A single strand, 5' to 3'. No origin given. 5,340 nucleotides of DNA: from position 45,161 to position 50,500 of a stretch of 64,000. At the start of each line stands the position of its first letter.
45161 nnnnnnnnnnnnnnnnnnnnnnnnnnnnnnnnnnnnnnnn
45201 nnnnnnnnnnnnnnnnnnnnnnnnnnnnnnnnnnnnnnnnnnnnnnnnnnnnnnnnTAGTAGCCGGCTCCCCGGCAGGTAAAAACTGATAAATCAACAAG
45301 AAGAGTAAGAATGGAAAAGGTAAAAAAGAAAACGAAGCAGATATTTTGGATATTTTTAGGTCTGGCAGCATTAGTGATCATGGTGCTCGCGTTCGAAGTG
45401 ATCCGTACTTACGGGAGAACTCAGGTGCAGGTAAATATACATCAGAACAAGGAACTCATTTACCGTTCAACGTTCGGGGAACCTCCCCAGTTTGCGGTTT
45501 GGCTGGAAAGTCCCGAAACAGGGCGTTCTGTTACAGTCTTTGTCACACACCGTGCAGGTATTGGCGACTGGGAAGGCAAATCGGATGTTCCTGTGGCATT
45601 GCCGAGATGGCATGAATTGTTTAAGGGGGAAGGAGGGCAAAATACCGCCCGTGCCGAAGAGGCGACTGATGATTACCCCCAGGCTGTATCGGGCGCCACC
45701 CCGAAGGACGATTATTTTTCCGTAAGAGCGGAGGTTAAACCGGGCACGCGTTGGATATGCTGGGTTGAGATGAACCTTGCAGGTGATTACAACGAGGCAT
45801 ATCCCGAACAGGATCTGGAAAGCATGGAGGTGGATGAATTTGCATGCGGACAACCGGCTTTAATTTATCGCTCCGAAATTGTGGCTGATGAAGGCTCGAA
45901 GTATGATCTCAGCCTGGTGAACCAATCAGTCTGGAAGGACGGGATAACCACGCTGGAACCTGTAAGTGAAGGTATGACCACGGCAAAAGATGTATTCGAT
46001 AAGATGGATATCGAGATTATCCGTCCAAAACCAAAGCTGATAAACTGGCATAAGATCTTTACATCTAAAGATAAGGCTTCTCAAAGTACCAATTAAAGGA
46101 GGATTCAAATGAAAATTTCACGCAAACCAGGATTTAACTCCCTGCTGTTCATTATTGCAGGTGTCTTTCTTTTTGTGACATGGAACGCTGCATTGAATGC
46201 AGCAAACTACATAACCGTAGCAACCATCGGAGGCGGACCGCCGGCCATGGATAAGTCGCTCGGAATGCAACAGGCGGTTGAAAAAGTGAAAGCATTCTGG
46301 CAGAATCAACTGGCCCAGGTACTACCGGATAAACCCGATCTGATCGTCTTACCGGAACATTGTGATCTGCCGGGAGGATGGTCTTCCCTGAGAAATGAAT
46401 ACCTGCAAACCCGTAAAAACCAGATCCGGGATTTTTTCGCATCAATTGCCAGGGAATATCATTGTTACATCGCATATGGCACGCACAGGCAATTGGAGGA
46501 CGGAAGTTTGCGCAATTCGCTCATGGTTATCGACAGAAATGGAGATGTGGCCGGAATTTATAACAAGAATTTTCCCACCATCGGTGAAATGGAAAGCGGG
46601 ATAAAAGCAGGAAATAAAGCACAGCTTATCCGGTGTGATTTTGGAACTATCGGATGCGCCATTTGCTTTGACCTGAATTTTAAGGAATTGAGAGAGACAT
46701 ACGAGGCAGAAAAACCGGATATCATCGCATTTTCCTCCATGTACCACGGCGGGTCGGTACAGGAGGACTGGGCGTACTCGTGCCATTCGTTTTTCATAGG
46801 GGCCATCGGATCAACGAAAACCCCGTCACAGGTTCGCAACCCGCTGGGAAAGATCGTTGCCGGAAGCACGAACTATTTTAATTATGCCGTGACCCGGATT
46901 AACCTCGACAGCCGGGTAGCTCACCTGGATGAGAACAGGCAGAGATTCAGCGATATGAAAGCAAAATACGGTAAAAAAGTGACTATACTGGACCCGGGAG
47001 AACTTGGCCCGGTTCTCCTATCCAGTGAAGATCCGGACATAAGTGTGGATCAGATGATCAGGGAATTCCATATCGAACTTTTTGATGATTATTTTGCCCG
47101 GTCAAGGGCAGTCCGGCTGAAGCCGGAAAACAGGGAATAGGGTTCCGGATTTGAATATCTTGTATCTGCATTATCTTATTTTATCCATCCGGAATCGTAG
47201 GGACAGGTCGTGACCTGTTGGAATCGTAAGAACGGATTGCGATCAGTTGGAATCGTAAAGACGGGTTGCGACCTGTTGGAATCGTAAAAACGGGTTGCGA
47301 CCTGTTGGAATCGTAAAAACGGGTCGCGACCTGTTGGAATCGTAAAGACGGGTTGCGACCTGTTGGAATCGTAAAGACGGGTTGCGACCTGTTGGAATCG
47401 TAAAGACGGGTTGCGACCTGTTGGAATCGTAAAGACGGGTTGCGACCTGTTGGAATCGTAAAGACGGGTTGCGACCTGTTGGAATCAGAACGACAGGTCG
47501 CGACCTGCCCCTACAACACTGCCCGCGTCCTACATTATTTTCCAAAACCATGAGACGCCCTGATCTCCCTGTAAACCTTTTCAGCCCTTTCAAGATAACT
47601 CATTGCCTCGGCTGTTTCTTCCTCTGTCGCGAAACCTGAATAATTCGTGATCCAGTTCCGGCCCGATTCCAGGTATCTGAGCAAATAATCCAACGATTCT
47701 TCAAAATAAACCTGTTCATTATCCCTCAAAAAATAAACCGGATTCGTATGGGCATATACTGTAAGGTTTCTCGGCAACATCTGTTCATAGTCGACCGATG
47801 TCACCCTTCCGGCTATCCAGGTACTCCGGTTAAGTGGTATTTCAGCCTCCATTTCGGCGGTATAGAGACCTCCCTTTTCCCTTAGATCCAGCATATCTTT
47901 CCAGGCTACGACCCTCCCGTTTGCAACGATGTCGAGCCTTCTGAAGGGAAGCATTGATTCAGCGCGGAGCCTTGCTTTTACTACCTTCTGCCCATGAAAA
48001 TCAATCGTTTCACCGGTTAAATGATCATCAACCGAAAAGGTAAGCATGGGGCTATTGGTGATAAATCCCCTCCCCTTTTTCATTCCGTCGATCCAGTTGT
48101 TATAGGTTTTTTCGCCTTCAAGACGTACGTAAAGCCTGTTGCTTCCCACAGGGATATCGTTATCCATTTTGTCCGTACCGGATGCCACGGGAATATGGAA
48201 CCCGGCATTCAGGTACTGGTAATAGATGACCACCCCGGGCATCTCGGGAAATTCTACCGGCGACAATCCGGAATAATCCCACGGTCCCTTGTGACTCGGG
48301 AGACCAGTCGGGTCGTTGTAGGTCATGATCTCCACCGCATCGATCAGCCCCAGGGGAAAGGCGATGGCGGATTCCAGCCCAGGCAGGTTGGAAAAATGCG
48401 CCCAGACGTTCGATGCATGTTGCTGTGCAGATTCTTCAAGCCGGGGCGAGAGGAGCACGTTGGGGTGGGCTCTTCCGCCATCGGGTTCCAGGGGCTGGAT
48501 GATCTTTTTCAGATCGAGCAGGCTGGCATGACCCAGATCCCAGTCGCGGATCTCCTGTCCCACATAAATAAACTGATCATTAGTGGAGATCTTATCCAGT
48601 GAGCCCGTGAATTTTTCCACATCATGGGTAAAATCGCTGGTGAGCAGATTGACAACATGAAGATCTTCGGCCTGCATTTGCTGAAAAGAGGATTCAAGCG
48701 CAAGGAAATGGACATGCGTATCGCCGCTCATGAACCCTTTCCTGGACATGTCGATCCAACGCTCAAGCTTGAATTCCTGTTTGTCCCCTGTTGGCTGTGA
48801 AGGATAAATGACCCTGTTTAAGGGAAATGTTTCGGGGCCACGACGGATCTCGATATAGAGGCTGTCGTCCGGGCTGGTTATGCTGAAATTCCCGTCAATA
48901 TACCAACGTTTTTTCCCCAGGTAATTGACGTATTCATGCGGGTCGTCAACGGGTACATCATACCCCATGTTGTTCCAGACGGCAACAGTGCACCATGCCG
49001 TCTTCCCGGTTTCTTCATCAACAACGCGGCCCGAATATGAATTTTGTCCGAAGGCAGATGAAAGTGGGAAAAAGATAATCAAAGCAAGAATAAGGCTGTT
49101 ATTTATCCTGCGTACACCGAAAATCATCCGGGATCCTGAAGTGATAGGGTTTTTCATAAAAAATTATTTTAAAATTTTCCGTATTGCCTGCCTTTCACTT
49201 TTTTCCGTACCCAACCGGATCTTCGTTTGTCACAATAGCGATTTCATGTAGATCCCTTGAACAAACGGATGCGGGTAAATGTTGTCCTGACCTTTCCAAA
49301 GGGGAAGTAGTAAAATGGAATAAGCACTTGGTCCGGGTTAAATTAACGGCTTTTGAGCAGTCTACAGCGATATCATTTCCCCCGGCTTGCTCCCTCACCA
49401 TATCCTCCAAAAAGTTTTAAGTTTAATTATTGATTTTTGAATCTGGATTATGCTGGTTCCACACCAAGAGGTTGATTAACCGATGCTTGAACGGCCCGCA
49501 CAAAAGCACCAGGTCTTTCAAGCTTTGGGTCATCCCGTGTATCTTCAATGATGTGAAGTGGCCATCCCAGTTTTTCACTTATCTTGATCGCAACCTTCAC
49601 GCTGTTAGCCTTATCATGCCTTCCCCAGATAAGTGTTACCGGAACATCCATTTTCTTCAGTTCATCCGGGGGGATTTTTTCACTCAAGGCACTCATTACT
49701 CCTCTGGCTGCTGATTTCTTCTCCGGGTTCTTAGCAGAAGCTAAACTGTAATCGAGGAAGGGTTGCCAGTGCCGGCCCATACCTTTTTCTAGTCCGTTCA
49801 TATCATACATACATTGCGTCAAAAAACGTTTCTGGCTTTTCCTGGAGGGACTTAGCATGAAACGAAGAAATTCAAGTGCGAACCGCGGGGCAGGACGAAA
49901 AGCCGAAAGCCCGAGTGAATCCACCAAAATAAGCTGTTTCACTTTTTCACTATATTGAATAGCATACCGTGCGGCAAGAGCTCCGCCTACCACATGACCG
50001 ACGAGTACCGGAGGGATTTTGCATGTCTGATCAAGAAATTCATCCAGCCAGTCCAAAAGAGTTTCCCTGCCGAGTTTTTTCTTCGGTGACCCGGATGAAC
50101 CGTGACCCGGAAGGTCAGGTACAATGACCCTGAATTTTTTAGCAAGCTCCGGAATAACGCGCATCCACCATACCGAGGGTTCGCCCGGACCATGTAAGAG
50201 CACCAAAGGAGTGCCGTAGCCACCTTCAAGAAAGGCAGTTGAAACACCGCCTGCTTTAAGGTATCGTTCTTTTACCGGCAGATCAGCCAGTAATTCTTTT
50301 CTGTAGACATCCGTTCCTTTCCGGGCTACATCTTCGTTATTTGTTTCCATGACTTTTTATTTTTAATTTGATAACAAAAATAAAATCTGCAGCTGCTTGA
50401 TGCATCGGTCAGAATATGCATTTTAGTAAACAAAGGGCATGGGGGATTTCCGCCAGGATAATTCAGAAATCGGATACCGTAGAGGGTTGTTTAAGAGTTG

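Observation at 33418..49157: PUL 2 has full trans-envelope signalling and SusC/D but no recognisable classical glycoside hydrolase; its enzymes are oxidoreductases, an esterase, an exported nitrilase-type amidase and a PHP-type metallohydrolase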

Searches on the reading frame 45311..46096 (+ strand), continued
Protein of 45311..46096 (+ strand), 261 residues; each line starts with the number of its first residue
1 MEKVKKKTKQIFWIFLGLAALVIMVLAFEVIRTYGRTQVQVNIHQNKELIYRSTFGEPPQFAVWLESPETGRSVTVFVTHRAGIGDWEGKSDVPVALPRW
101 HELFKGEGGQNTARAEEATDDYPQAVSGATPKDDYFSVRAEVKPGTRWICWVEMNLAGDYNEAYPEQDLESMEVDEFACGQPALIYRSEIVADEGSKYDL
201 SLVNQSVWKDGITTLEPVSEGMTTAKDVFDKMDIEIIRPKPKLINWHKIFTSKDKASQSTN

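Call 79: list_cluster_members(proteins=[window:45311-46096:+, window:43526-44803:+, window:46109-47140:+, window:47535-49157:-])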
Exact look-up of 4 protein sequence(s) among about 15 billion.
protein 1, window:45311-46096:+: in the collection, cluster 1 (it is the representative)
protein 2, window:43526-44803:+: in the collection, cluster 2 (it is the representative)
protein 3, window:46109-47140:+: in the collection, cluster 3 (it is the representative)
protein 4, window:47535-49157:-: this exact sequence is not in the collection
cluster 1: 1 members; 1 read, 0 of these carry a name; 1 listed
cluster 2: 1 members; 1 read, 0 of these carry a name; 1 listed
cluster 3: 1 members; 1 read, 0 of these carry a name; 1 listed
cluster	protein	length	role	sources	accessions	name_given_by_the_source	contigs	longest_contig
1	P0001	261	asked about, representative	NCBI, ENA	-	-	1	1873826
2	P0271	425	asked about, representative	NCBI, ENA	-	-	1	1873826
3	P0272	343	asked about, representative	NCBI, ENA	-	-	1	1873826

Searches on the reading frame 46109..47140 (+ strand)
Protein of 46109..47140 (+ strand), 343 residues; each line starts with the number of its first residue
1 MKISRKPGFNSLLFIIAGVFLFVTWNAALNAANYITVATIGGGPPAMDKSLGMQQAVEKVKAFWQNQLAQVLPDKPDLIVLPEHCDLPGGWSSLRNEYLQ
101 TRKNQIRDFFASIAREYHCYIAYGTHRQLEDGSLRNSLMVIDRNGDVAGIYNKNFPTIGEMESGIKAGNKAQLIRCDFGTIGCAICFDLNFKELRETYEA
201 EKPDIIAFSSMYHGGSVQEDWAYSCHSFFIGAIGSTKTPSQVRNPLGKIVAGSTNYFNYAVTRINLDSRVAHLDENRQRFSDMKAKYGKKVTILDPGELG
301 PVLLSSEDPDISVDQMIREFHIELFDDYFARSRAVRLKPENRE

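Call 3: search_protein_families(library=pfam, proteins=[window:46109-47140:+], max_evalue=0.01)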
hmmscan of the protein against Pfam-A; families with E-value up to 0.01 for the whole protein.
window:46109-47140:+ (343 aa): 1 family
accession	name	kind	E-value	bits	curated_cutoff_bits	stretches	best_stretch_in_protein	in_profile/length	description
PF00795.27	CN_hydrolase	-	3.2e-18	66.4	23.2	1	36-222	1-187/256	Carbon-nitrogen hydrolase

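Call 4: search_protein_families(library=ncbifam, proteins=[window:46109-47140:+], max_evalue=0.01)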
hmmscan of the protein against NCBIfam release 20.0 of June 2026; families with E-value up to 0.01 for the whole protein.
window:46109-47140:+ (343 aa): 7 families
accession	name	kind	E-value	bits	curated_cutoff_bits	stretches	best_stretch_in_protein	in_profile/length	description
TIGR00546.1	lnt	equivalog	4.7e-10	39.2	132.9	1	12-154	135-271/395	apolipoprotein N-acyltransferase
NF040852.1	nitrile_Arch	equivalog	3.9e-06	26.2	500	1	76-210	34-170/262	nitrilase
NF007757.0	PRK10438.1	equivalog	8.3e-05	21.9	249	1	63-194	24-149/256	amidohydrolase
TIGR03381.1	agmatine_aguB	equivalog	0.00045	19.6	410.25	1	102-208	63-172/279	N-carbamoylputrescine amidase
NF010588.0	PRK13981.1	equivalog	0.001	17.5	479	1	76-207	38-171/546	NAD+ synthase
NF043013.1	DeGluthAmidYersProt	equivalog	0.0042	16.3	500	0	66-212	26-183/278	deaminated glutathione amidase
NF009803.0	PRK13287.1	equivalog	0.005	15.6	406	1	37-224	16-202/333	formamidase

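Call 11: search_solved_structures(query=window:46109-47140:+, max_evalue=0.1)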
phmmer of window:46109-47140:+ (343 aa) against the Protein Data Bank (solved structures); distinct sequences matched with E-value up to 0.1: 16.
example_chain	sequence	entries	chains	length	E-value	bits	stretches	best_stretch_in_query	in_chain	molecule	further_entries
4h5u_A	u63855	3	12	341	0.0018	21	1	67-221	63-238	Probable hydrolase NIT2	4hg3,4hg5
3p8k_A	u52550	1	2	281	0.0019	20.9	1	75-209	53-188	Hydrolase, carbon-nitrogen family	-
1j31_A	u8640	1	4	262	0.002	20.8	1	74-208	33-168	Hypothetical protein PH0642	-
1f89_A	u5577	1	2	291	0.005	19.5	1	48-196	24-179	32.5 KDA PROTEIN YLR351C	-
3ivz_A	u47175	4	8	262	0.0064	19.2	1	76-208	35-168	Nitrilase | Beta ureidopropionase (Beta-alanine synthase)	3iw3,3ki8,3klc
5kha_A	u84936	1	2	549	0.019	17.6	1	71-189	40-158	Glutamine-dependent NAD+ synthetase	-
1ems_A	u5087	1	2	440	0.02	17.5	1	65-212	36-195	NIT-FRAGILE HISTIDINE TRIAD FUSION PROTEIN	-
7elf_A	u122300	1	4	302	0.024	17.3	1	131-221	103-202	KLLA0E15247p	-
6mg6_A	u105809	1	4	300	0.027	17.1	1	105-210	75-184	Carbon-nitrogen hydrolase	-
7ovg_A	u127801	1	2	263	0.036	16.7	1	73-208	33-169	CN hydrolase domain-containing protein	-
5jqc_A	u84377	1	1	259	0.038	16.6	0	131-175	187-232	Lmo1076 protein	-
6ypa_A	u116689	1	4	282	0.043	16.4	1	73-208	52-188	CN hydrolase domain-containing protein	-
4hgd_A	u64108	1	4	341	0.045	16.4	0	67-221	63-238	Probable hydrolase NIT2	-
2w1v_A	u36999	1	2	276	0.068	15.8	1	76-212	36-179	NITRILASE HOMOLOG 2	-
5hyy_A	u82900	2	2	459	0.085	15.5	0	71-161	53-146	Nta1p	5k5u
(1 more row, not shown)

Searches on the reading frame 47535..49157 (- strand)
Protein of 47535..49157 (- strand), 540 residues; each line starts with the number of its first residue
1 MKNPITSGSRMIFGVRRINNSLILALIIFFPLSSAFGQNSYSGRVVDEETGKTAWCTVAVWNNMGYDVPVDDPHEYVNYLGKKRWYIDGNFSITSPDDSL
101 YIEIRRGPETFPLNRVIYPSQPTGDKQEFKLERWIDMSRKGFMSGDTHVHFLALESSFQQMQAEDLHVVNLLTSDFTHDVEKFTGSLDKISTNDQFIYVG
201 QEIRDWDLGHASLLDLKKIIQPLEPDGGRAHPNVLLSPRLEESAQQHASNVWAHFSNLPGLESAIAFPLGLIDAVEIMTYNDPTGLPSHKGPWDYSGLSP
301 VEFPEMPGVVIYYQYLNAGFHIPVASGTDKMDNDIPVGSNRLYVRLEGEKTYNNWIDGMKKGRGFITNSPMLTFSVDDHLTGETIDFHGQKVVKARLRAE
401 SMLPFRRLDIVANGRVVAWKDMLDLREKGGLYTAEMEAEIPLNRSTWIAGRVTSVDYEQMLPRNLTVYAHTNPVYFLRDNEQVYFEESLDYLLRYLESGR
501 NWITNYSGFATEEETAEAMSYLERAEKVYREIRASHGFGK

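Call 3: search_protein_families(library=pfam, proteins=[window:47535-49157:-], max_evalue=0.01)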
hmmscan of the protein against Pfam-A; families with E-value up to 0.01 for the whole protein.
window:47535-49157:- (540 aa): 0 families

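Call 4: search_protein_families(library=ncbifam, proteins=[window:47535-49157:-], max_evalue=0.01)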
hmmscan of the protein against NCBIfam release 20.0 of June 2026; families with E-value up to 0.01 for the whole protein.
window:47535-49157:- (540 aa): 1 family
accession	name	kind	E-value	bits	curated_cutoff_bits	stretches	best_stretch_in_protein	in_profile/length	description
NF038032.1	CehA_McbA_metalo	domain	5.6e-39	134.4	80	1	141-476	1-314/315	CehA/McbA family metallohydrolase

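Call 10: search_solved_structures(query=window:47535-49157:-, max_evalue=0.1)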
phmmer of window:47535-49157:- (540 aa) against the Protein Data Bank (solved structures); distinct sequences matched with E-value up to 0.1: 0.

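Call 19: search_protein_families(library=pfam, proteins=[window:47535-49157:-], max_evalue=10)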
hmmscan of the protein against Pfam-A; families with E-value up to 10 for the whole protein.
window:47535-49157:- (540 aa): 0 families

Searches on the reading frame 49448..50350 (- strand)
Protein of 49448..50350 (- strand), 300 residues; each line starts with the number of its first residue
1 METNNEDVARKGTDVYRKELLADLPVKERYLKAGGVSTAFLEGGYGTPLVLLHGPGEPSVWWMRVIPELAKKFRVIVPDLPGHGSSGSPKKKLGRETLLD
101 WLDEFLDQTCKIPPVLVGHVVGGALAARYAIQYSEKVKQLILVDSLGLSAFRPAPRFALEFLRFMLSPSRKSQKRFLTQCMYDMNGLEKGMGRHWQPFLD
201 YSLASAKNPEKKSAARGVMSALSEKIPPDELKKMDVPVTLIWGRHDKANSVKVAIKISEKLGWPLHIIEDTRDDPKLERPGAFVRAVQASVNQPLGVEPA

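Call 12: search_protein_families(library=pfam, proteins=[window:49448-50350:-], max_evalue=0.001)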
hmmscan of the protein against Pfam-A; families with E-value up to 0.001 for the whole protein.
window:49448-50350:- (300 aa): 3 families
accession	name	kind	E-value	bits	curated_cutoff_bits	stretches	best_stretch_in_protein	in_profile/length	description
PF00561.26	Abhydrolase_1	-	4.7e-24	85.8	25.8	1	48-260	2-224/245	alpha/beta hydrolase fold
PF12697.13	Abhydrolase_6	-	5.4e-18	66.9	26.3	1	49-284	1-215/217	Alpha/beta hydrolase family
PF12146.15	Hydrolase_4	-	3.1e-11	43.5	27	1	49-260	7-216/239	Serine aminopeptidase, S33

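Call 20: search_protein_families(library=ncbifam, proteins=[window:49448-50350:-], max_evalue=10)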
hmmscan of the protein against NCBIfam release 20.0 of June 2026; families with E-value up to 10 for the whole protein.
window:49448-50350:- (300 aa): 27 families (the best 25 are shown)
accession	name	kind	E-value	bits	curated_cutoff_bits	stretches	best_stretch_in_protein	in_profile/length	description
NF011457.0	PRK14875.1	equivalog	1.6e-24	86.6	307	1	37-293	121-371/372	acetoin dehydrogenase dihydrolipoyllysine-residue acetyltransferase subunit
TIGR03056.1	bchO_mg_che_rel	equivalog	5.6e-20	71.5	172.55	2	43-140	23-123/278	alpha/beta fold hydrolase BchO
NF045632.1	hydroxlase_HsaD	equivalog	2.6e-19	69.3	400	1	46-256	34-252/290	4,5:9,10-diseco-3-hydroxy-5,9,17-trioxoandrosta-1(10),2-diene-4-oate hydrolase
TIGR03695.1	menH_SHCHC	equivalog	2.8e-18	66.3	208.55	2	47-148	3-108/252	2-succinyl-6-hydroxy-2,4-cyclohexadiene-1-carboxylate synthase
NF002938.0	PRK03592.1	equivalog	8.6e-18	64.7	241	1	23-145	7-129/298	haloalkane dehalogenase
NF051488.1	bifunc_PcaDC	exception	1.4e-16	60.6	390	2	47-145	13-111/375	bifunctional 3-oxoadipate enol-lactonase/4-carboxymuconolactone decarboxylase PcaDC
TIGR01738.1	bioH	equivalog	1.7e-15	57.3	206.95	1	45-286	2-240/245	pimeloyl-ACP methyl ester esterase BioH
NF050089.1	i_nPHAscl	equivalog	2.9e-15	56.1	300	2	46-150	18-122/288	intracellular short-chain-length polyhydroxyalkanoate depolymerase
NF051487.1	bifunc_PcaCD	exception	1.1e-14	54.3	430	2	46-145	172-271/413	bifunctional 4-carboxymuconolactone decarboxylase/3-oxoadipate enol-lactonase PcaCD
TIGR02427.1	protocat_pcaD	equivalog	8.5e-14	51.5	255.85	2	49-144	16-111/251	3-oxoadipate enol-lactonase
NF002873.0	PRK03204.1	equivalog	5.6e-10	39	466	1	25-254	13-246/286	haloalkane dehalogenase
TIGR01250.1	pro_imino_pep_2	subfamily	1.1e-09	38.2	167.65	1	41-144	20-128/288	proline iminopeptidase-family hydrolase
TIGR03343.1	biphenyl_bphD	equivalog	1.9e-09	37.2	462.15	1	40-258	24-246/282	2-hydroxy-6-oxo-6-phenylhexa-2,4-dienoate hydrolase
NF052614.1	AB_fold_OlsI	equivalog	2.2e-09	37.3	385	1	47-283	18-247/272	ornithine lipid biosynthesis O-acyltransferase OlsI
NF002043.0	PRK00870.1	subfamily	5.5e-09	35.9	265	1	37-146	35-149/302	haloalkane dehalogenase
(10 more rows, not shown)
